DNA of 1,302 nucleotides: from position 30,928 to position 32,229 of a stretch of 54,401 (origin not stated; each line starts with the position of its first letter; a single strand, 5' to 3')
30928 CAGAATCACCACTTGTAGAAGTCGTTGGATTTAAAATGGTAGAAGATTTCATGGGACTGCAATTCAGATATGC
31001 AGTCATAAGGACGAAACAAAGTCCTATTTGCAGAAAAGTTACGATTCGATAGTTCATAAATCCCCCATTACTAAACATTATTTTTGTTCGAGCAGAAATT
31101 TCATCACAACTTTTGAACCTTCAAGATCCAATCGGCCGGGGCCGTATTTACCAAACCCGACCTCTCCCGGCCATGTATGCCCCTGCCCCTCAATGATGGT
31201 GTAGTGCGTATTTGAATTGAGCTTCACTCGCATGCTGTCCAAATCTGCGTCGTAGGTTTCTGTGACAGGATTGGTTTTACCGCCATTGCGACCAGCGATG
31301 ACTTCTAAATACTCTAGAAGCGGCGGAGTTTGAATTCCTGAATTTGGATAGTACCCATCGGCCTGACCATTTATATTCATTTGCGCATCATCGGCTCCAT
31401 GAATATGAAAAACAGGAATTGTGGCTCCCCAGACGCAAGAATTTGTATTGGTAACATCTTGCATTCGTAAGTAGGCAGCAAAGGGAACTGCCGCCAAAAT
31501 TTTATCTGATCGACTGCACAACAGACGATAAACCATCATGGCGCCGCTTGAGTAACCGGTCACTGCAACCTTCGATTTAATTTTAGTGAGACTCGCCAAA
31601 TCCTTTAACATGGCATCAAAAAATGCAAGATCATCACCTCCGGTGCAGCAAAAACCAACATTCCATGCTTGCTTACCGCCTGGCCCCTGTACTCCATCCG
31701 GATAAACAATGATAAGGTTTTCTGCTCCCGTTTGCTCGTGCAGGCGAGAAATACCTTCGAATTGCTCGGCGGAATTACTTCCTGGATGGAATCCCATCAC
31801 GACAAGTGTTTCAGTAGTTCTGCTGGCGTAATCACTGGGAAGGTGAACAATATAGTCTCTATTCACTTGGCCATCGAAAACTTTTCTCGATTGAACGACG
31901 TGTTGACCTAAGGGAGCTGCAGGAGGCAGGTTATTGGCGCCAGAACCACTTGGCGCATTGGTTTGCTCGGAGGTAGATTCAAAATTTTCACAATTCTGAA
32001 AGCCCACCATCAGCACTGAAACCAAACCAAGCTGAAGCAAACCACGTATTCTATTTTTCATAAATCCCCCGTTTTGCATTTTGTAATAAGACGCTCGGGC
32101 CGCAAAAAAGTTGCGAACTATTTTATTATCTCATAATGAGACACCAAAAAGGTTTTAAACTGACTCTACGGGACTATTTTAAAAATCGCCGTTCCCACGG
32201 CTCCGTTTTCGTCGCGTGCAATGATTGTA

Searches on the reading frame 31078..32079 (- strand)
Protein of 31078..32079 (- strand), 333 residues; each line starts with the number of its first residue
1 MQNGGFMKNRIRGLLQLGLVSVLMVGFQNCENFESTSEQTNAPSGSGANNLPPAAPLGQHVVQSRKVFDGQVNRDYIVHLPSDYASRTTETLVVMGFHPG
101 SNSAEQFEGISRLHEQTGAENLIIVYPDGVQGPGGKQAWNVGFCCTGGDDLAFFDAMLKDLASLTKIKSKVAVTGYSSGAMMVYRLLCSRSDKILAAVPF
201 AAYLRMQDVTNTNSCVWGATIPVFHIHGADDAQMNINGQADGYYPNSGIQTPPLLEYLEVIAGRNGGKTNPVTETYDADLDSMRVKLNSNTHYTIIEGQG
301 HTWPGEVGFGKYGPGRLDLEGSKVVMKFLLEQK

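Call 29: search_protein_families(library=pfam, proteins=[window:31078-32079:-], max_evalue=0.0001)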
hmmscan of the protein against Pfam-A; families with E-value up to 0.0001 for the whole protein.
window:31078-32079:- (333 aa): 1 family
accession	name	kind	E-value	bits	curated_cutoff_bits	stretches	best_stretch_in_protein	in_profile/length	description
PF02230.22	Abhydrolase_2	-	2.1e-05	24.9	23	1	168-236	104-172/217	Phospholipase/Carboxylesterase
